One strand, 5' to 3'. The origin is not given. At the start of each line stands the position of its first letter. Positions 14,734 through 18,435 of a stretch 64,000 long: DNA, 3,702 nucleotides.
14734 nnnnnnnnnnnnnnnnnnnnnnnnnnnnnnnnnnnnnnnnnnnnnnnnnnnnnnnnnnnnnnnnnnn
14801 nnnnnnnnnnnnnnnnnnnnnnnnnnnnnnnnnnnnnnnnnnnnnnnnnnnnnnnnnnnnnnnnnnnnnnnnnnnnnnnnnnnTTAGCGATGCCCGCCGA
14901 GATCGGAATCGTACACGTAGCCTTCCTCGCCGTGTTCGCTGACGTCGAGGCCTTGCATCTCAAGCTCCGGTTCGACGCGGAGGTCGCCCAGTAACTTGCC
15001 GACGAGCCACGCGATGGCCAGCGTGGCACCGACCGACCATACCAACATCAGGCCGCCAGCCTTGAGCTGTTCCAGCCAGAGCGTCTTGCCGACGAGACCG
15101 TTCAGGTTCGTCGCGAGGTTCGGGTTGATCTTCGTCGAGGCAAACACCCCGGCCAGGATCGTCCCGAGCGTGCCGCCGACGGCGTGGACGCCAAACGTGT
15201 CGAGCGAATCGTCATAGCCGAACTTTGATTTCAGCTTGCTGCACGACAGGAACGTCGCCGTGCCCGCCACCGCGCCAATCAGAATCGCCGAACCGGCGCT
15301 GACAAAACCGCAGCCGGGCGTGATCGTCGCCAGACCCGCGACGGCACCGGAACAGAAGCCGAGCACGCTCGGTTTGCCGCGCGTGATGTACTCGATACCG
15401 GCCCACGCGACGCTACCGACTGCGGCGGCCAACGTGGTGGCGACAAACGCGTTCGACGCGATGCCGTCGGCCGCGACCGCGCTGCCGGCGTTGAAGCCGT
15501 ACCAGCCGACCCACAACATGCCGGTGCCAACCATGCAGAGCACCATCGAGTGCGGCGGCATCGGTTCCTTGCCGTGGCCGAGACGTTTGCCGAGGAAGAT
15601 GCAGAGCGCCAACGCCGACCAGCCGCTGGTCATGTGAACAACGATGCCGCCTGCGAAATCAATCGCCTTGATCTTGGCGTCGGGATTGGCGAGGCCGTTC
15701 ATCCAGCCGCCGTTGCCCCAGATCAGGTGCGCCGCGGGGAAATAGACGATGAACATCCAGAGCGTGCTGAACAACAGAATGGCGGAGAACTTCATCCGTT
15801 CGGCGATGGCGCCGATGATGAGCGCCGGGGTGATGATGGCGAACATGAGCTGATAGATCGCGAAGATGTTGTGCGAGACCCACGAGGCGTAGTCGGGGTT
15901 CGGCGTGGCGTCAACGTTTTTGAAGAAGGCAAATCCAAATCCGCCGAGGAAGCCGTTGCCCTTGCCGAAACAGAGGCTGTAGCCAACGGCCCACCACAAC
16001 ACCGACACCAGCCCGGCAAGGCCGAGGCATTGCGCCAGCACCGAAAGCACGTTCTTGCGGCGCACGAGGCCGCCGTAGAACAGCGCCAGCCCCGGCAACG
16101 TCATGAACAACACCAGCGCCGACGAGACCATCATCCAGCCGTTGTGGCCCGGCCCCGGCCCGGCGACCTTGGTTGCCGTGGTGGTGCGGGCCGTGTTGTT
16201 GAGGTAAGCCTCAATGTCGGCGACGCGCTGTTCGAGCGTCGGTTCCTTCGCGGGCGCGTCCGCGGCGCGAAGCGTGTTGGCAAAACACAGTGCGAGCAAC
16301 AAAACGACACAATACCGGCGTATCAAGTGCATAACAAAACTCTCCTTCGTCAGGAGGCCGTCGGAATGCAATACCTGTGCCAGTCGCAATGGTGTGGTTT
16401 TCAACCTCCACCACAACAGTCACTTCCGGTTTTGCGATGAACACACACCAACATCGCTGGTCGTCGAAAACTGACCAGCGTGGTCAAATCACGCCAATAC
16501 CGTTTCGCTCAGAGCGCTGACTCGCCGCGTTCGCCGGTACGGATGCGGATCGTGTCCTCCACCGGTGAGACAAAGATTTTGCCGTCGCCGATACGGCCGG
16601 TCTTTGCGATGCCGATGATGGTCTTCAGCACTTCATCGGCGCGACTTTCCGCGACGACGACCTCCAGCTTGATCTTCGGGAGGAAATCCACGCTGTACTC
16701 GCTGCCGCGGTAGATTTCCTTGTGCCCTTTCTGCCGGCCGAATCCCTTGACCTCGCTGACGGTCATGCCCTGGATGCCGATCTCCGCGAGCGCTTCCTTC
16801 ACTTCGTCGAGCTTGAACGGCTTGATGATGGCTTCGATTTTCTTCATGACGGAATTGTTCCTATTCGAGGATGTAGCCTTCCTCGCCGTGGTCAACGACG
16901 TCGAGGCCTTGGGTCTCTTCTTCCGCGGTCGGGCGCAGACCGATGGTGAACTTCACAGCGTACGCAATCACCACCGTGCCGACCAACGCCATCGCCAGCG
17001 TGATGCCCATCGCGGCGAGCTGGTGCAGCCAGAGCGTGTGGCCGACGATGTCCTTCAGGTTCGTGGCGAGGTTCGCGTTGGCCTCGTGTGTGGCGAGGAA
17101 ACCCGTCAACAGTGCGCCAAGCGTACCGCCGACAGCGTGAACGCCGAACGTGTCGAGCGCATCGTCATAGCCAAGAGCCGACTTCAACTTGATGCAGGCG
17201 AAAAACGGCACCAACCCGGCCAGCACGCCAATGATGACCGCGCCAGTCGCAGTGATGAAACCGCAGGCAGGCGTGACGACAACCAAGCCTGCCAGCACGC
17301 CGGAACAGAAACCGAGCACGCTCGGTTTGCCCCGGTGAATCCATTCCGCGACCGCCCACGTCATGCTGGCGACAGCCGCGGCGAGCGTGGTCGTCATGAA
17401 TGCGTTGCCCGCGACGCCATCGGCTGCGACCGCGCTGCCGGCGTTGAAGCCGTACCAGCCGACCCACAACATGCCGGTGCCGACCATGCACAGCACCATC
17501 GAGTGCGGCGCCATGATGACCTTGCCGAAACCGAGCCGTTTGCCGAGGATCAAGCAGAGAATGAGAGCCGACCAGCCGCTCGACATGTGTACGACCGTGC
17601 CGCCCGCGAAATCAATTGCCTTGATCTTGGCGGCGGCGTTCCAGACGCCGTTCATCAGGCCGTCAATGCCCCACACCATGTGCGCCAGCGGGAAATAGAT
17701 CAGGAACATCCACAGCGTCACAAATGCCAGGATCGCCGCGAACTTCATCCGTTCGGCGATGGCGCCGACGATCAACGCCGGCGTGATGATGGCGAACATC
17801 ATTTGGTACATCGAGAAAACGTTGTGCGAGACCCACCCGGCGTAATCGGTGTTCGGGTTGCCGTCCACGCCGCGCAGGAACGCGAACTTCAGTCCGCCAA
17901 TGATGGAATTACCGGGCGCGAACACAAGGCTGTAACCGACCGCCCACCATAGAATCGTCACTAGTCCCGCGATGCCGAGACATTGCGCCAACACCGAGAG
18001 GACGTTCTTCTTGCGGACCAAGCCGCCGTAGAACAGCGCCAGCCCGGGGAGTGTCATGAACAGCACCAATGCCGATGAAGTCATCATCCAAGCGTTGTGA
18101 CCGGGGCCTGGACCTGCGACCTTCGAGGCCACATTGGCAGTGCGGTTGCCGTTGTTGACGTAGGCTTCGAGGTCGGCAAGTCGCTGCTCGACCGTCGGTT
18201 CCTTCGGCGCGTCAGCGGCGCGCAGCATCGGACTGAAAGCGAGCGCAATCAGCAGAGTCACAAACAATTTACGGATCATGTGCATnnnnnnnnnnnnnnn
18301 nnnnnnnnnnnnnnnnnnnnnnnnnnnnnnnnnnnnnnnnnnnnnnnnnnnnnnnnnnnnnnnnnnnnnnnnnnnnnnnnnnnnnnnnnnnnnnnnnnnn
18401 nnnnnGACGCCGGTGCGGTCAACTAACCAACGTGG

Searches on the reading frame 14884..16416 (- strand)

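Call 14: search_protein_families(library=pfam, proteins=[window:14884-16416:-])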
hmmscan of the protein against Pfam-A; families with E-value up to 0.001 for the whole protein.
window:14884-16416:- (510 aa): 1 family
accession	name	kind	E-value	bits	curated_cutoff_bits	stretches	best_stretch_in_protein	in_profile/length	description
PF00909.26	Ammonium_transp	-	7.7e-115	384.2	23.2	1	94-500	2-399/399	Ammonium Transporter Family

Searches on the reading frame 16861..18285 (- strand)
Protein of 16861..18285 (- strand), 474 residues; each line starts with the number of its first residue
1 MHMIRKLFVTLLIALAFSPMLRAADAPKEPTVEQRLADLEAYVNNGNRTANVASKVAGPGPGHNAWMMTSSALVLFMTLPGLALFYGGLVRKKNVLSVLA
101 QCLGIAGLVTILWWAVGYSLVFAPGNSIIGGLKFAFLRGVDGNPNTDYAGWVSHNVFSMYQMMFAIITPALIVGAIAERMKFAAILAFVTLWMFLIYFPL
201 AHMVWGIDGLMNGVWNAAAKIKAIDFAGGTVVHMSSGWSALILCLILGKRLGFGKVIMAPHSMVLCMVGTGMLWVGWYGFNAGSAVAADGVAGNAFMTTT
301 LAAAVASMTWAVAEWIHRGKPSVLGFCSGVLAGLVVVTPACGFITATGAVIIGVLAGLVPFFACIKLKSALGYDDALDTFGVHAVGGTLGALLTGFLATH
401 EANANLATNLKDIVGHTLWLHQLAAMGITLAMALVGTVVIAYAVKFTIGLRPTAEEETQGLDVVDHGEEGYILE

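Call 14: search_protein_families(library=pfam, proteins=[window:16861-18285:-])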
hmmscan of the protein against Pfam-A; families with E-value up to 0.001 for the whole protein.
window:16861-18285:- (474 aa): 1 family
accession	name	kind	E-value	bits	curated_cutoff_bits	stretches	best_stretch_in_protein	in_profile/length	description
PF00909.26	Ammonium_transp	-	6.9e-108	361.3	23.2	1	65-471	1-399/399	Ammonium Transporter Family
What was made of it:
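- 16861..18285 (-): amt2, an ammonium transporter. It is followed by a P-II-like ORF (16509-16895) and the paralogue amt1 (14884-16416). Pfam PF00909 (call 14).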

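Call 38: find_homologous_proteins(query=window:16861-18285:-, max_evalue=1e-80)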
Query window:16861-18285:- (474 aa): 8000 proteins with E <= 1e-80 among 8000 candidates; the best 120 are listed.
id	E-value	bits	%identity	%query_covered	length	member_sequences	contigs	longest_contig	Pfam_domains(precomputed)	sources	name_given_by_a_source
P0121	2.3e-276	935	88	100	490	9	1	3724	PF00909.27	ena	-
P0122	2.7e-276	935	92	95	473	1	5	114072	PF00909.27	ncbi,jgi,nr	ncbi:MAG: ammonium transporter [Verrucomicrobia bacterium]|nr:ammonium transporter [Verrucomicrobiot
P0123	4.7e-271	918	92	94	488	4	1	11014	PF00909.27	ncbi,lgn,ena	-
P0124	1.0e-267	907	89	95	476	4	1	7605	PF00909.27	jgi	jgi:Amt family ammonium transporter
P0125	7.0e-261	884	86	96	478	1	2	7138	PF00909.27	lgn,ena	-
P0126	2.0e-260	882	86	95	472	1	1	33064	PF00909.27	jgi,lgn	-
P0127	4.7e-260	881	87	94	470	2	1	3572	PF00909.27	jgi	jgi:Amt family ammonium transporter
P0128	5.2e-259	878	87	95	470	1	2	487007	PF00909.27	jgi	jgi:Amt family ammonium transporter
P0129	2.8e-258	875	83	97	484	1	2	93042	PF00909.27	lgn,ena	-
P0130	4.2e-256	868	85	94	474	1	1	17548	PF00909.27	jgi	jgi:Amt family ammonium transporter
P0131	5.3e-254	861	83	99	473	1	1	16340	PF00909.27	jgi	jgi:Amt family ammonium transporter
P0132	1.1e-251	854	83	96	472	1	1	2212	PF00909.27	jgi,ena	-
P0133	1.5e-251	853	82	94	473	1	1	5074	PF00909.27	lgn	-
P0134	3.3e-251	852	82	100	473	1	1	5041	PF00909.27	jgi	jgi:Amt family ammonium transporter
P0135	3.9e-251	852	82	94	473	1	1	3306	PF00909.27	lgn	-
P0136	5.3e-251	851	83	95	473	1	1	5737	PF00909.27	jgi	jgi:Amt family ammonium transporter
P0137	1.1e-250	850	80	99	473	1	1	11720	PF00909.27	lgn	-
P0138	2.6e-250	849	83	95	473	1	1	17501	PF00909.27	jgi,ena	-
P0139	3.5e-250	849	84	95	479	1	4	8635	PF00909.27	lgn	-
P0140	6.1e-250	848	83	95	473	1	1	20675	PF00909.27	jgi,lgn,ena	-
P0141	1.2e-249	847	82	100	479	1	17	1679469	PF00909.27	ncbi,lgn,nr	ncbi:MAG: ammonium transporter [Verrucomicrobiae bacterium]|nr:ammonium transporter [Verrucomicrobia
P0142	5.3e-249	845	82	96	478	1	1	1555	PF00909.27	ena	-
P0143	1.3e-248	844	84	95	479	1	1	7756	PF00909.27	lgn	-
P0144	3.3e-248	842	84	94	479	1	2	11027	PF00909.27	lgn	-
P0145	6.3e-248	841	82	98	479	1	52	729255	PF00909.27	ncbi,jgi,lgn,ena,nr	ncbi:MAG TPA: ammonium transporter [Verrucomicrobiota bacterium]|nr:ammonium transporter [Verrucomic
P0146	9.2e-248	841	83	95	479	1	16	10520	PF00909.27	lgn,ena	-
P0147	1.3e-247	840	84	96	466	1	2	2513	PF00909.27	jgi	jgi:Amt family ammonium transporter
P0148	1.3e-247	840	84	94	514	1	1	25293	PF00909.27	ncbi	-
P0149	3.5e-247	839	83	94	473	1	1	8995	PF00909.27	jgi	jgi:ammonium transporter, Amt family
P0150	4.6e-247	838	82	96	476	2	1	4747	PF00909.27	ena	-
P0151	6.5e-247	838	80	100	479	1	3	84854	PF00909.27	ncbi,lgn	-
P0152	1.2e-246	837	81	99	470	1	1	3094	PF00909.27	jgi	jgi:ammonium transporter, Amt family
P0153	1.5e-246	837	81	94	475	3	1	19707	PF00909.27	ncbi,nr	ncbi:MAG: ammonium transporter [Verrucomicrobiales bacterium]|nr:ammonium transporter [Verrucomicrob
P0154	5.8e-246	835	82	94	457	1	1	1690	PF00909.27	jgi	-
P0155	9.3e-246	834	82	94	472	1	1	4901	PF00909.27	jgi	-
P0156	1.1e-245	834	81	96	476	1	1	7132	PF00909.27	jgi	-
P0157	1.3e-245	834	81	97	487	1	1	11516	PF00909.27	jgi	jgi:ammonium transporter, Amt family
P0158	1.5e-245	833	83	94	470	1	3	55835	PF00909.27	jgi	jgi:Amt family ammonium transporter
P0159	1.5e-245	833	84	94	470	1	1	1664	PF00909.27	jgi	jgi:Amt family ammonium transporter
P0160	2.3e-245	833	79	99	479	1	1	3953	PF00909.27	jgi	jgi:ammonium transporter, Amt family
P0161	3.3e-245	832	82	96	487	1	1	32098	PF00909.27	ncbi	-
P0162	6.1e-245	831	82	94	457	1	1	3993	PF00909.27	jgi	-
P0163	1.1e-244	831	80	99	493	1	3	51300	PF00909.27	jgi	-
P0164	1.3e-244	830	83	95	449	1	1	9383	PF00909.27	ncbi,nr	ncbi:MAG: ammonium transporter [Verrucomicrobiae bacterium]|nr:ammonium transporter [Verrucomicrobia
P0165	1.3e-244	830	83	95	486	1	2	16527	PF00909.27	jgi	jgi:Amt family ammonium transporter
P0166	1.5e-244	830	81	100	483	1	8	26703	PF00909.27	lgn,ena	-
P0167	1.8e-244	830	82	94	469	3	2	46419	PF00909.27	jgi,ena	-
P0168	3.7e-244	829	81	95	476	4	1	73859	PF00909.27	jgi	-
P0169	4.4e-244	829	85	94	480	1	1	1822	PF00909.27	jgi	jgi:Amt family ammonium transporter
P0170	5.6e-244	828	83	94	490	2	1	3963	PF00909.27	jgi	-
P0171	2.8e-243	826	81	96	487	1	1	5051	PF00909.27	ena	-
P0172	3.6e-243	826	79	99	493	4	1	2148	PF00909.27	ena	-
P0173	5.3e-243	825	78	99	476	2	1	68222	PF00909.27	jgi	jgi:ammonium transporter, Amt family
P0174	6.5e-243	825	83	94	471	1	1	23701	PF00909.27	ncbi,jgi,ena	-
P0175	9.2e-243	824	78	99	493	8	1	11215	PF00909.27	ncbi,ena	-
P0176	1.2e-242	824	78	99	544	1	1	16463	PF00909.27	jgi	jgi:Amt family ammonium transporter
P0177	2.0e-242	823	77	99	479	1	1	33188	PF00909.27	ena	-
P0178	2.8e-242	823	81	99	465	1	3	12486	PF00909.27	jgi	jgi:Amt family ammonium transporter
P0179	4.3e-242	822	81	95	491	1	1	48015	PF00909.27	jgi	jgi:Amt family ammonium transporter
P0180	2.4e-241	820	81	94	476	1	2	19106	PF00909.27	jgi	jgi:ammonium transporter, Amt family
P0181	2.7e-241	819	78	99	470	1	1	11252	PF00909.27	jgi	jgi:ammonium transporter, Amt family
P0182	5.4e-241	818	80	96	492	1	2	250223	PF00909.27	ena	-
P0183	8.2e-241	818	81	93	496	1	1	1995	PF00909.27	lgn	-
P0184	9.0e-241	818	79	100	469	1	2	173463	PF00909.27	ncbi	-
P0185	1.3e-240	817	81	95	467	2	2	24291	PF00909.27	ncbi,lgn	-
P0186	1.9e-240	817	78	99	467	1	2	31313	PF00909.27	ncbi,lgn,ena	ncbi:MAG: ammonium transporter [Verrucomicrobiota bacterium]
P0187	1.9e-240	817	78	100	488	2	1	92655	PF00909.27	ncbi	-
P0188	1.9e-240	817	82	95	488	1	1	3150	PF00909.27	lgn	-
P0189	3.6e-240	816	77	100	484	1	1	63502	PF00909.27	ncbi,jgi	ncbi:MAG: ammonium transporter [Verrucomicrobiia bacterium]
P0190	5.1e-240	815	78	99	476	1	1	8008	PF00909.27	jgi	jgi:ammonium transporter, Amt family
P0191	6.0e-240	815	80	94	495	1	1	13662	PF00909.27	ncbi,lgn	-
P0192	6.8e-240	815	81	94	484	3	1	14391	PF00909.27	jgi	jgi:Amt family ammonium transporter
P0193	1.1e-239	814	80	99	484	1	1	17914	PF00909.27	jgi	jgi:Amt family ammonium transporter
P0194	1.3e-239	814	78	97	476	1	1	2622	PF00909.27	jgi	jgi:ammonium transporter, Amt family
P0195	2.2e-239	813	79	99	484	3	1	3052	PF00909.27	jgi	jgi:Amt family ammonium transporter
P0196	2.2e-239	813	83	94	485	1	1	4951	PF00909.27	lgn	-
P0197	2.7e-239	813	77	100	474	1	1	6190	PF00909.27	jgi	jgi:Amt family ammonium transporter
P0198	3.2e-239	813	79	97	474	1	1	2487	PF00909.27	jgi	jgi:Amt family ammonium transporter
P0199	3.9e-239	812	82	96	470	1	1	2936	PF00909.27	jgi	jgi:ammonium transporter, Amt family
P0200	5.5e-239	812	79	95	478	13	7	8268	PF00909.27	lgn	-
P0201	1.4e-238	810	79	95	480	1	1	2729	PF00909.27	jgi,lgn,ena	-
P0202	1.7e-238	810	76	100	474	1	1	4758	PF00909.27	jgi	jgi:ammonium transporter, Amt family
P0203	2.3e-238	810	80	98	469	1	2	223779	PF00909.27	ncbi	-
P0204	2.9e-238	809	82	94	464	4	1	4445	PF00909.27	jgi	jgi:Amt family ammonium transporter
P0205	3.1e-238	809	77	99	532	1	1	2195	PF00909.27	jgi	jgi:Amt family ammonium transporter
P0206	5.5e-238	808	79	95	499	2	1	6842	PF00909.27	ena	-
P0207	8.8e-238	808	79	96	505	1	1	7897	PF00909.27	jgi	-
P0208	1.2e-237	807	79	97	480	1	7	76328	PF00909.27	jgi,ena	jgi:Amt family ammonium transporter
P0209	1.4e-237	807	78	99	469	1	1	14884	PF00909.27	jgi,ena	-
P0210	2.1e-237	807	80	95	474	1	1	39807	PF00909.27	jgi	jgi:Amt family ammonium transporter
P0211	5.1e-237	805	77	99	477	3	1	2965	PF00909.27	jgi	jgi:ammonium transporter, Amt family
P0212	3.0e-236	803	77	98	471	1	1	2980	PF00909.27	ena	-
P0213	5.5e-236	802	80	93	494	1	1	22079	PF00909.27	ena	-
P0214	8.3e-236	801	77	98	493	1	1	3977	PF00909.27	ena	-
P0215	1.1e-235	801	79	93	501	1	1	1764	PF00909.27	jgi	jgi:Amt family ammonium transporter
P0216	1.1e-235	801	79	94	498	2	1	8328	PF00909.27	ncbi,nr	ncbi:MAG: ammonium transporter [Pedosphaera sp.]|nr:ammonium transporter [Pedosphaera sp.]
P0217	2.0e-235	800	80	93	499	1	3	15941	PF00909.27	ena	-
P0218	5.9e-235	799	79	93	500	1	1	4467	PF00909.27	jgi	jgi:Amt family ammonium transporter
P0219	6.0e-235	798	80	94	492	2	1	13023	PF00909.27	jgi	jgi:ammonium transporter, Amt family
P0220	7.0e-235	798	76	99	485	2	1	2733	PF00909.27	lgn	-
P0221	7.3e-235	798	76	98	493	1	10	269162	PF00909.27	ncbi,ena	-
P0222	7.5e-235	798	80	94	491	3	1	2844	PF00909.27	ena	-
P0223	1.2e-234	798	79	95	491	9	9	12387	PF00909.27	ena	-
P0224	1.2e-234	797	78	93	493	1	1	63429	PF00909.27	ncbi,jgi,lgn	jgi:ammonium transporter, Amt family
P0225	1.4e-234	797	79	93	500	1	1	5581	PF00909.27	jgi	jgi:Amt family ammonium transporter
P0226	2.3e-234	797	76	97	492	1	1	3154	PF00909.27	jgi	jgi:ammonium transporter, Amt family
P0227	5.7e-234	795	78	93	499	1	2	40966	PF00909.27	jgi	jgi:Amt family ammonium transporter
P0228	6.3e-234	795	79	93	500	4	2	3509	PF00909.27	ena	-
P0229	6.5e-234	795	78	96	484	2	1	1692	PF00909.27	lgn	-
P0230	6.6e-234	795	78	94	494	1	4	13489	PF00909.27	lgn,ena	-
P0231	6.7e-234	795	79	93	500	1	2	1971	PF00909.27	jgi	jgi:Amt family ammonium transporter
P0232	8.1e-234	795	80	94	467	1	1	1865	PF00909.27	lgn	-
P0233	8.3e-234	795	78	93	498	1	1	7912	PF00909.27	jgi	jgi:Amt family ammonium transporter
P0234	9.6e-234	794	76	98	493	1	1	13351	PF00909.27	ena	-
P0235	2.0e-233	793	79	93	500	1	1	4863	PF00909.27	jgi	jgi:Amt family ammonium transporter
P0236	2.0e-233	793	78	93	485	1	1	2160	PF00909.27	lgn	-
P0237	3.9e-233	792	77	99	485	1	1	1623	PF00909.27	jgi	jgi:ammonium transporter, Amt family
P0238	4.7e-233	792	77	96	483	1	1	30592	PF00909.27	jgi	jgi:Amt family ammonium transporter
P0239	5.3e-233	792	79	94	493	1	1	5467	PF00909.27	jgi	jgi:Amt family ammonium transporter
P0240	6.3e-233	792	79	94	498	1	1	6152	PF00909.27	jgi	jgi:Amt family ammonium transporter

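Call 39: find_encoding_contigs(protein=P0122, flank=10000, max_places=3)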
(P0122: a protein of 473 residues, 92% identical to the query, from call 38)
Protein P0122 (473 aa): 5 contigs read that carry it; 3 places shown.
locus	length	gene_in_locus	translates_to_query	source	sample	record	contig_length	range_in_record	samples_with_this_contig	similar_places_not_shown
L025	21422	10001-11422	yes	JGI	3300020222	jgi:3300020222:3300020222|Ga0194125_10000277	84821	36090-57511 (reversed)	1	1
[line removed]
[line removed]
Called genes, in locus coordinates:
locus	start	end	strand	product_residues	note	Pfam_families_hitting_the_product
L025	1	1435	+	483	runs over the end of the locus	PF06662:C5-epim_C (faint), PF09492:Pec_lyase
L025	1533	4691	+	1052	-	PF25292:Beta-prop_CGLA (faint), PF25291:CGLA_C (faint)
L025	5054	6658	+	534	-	PF13185:GAF_2, PF01590:GAF, PF13492:GAF_3, PF00158:Sigma54_activat, PF14532:Sigma54_activ_2, PF07728:AAA_5, PF25601:AAA_lid_14, PF02954:HTH_8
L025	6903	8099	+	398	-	PF11336:DUF3138 (faint), PF07642:BBP2, PF02530:Porin_2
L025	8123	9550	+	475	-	PF00909:Ammonium_transp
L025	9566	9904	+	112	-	PF00543:P-II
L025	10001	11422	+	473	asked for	PF00909:Ammonium_transp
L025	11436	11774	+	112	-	PF00543:P-II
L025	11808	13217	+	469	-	PF03951:Gln-synt_N, PF00120:Gln-synt_C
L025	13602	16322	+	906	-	PF01436:NHL (faint)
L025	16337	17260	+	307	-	PF01261:AP_endonuc_2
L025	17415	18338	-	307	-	PF06283:ThuA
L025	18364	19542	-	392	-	PF00226:DnaJ, PF01556:DnaJ_C, PF00684:DnaJ_CXXCXGXG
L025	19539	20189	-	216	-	PF01025:GrpE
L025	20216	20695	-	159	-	PF13581:HATPase_c_2, PF02518:HATPase_c (weak)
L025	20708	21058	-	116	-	PF01740:STAS, PF13466:STAS_2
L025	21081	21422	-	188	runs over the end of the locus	PF01740:STAS (weak), PF13466:STAS_2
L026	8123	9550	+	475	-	PF00909:Ammonium_transp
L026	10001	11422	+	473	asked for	PF00909:Ammonium_transp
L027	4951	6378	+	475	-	PF00909:Ammonium_transp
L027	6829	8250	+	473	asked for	PF00909:Ammonium_transp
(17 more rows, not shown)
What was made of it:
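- On Sigma-54 enhancer (UAS) module: A GAF/sigma-54-activator gene lies next to the amt cluster in the more distant relative L025 (call 39).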

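Call 40: find_encoding_contigs(protein=P0123, flank=10000, max_places=2)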
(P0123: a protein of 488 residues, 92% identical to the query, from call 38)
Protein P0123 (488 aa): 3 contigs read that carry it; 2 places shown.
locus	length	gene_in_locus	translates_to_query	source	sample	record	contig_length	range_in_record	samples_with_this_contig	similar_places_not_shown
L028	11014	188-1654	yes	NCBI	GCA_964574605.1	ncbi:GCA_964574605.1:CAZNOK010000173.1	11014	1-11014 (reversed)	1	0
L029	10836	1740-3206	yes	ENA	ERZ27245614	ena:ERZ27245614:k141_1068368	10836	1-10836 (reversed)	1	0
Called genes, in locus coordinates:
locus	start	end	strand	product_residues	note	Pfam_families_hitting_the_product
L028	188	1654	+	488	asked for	PF00909:Ammonium_transp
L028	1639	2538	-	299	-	PF12833:HTH_18, PF00165:HTH_AraC (weak)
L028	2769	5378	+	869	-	PF04734:Ceramidase_alk (faint), PF13385:Laminin_G_3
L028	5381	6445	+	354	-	PF03781:FGE-sulfatase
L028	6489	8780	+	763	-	PF16126:DUF4838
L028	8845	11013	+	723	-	?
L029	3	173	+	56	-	?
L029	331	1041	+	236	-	-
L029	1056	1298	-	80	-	PF00486:Trans_reg_C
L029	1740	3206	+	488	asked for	PF00909:Ammonium_transp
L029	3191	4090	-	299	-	PF12833:HTH_18, PF00165:HTH_AraC (weak)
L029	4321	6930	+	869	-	PF04734:Ceramidase_alk (faint), PF13385:Laminin_G_3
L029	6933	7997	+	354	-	PF03781:FGE-sulfatase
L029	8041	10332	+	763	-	PF16126:DUF4838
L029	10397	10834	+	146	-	?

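Call 41: find_encoding_contigs(protein=P0128, flank=10000, max_places=2)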
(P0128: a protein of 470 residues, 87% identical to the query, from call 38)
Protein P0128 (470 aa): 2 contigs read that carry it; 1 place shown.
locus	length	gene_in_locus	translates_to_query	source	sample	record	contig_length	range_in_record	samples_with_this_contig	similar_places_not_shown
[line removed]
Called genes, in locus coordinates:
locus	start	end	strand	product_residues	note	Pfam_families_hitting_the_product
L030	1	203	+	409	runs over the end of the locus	PF06134:RhaA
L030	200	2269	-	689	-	PF00654:Voltage_CLC, PF00571:CBS (weak), PF02080:TrkA_C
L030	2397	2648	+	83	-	PF11154:DUF2934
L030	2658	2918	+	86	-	-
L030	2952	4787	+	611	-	PF00664:ABC_membrane, PF00005:ABC_tran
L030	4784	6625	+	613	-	PF00664:ABC_membrane, PF00005:ABC_tran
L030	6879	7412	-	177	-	-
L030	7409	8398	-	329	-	PF19328:DAP_DH_C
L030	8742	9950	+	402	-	PF07642:BBP2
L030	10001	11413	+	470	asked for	PF00909:Ammonium_transp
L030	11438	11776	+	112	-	PF00543:P-II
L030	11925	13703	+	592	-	PF03600:CitMHS (faint)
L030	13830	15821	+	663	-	PF13520:AA_permease_2, PF00324:AA_permease (weak)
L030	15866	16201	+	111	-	-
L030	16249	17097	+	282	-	PF00582:Usp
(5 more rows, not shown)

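Call 48: find_encoding_contigs(protein=P0126, flank=10000, max_places=2)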
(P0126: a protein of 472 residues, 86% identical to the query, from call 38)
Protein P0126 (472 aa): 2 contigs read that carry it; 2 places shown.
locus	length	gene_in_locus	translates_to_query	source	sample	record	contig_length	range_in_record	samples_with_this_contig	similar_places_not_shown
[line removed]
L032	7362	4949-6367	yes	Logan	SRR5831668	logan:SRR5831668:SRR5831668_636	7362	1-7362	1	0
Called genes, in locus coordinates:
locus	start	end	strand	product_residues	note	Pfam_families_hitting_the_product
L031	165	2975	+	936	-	-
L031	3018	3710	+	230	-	-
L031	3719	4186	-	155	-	-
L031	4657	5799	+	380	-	PF00850:Hist_deacetyl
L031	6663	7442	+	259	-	-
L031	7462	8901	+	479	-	PF00909:Ammonium_transp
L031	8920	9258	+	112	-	PF00543:P-II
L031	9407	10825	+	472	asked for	PF00909:Ammonium_transp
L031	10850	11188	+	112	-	PF00543:P-II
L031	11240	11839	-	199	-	-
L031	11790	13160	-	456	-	PF00875:DNA_photolyase, PF03441:FAD_binding_7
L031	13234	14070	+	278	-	-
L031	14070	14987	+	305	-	PF04545:Sigma70_r4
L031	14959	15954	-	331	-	PF01641:SelR, PF01625:PMSR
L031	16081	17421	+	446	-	PF28494:GlyRS_ins_1 (faint), PF00587:tRNA-synt_2b, PF03129:HGTP_anticodon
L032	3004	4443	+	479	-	PF00909:Ammonium_transp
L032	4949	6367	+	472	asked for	PF00909:Ammonium_transp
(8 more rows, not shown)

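Call 49: find_encoding_contigs(protein=P0124, flank=10000, max_places=2)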
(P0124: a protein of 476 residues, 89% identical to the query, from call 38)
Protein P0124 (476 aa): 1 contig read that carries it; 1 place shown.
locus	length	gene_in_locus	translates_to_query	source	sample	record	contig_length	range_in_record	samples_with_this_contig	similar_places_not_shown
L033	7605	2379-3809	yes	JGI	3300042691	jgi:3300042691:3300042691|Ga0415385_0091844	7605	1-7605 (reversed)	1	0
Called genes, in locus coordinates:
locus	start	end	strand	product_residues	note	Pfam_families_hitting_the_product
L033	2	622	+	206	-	?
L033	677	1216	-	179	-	-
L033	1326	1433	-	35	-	-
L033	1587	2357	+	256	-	-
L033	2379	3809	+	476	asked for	PF00909:Ammonium_transp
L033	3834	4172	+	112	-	PF00543:P-II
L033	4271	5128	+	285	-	-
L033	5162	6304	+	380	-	-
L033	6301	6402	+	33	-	-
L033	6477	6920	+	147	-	-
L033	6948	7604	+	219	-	?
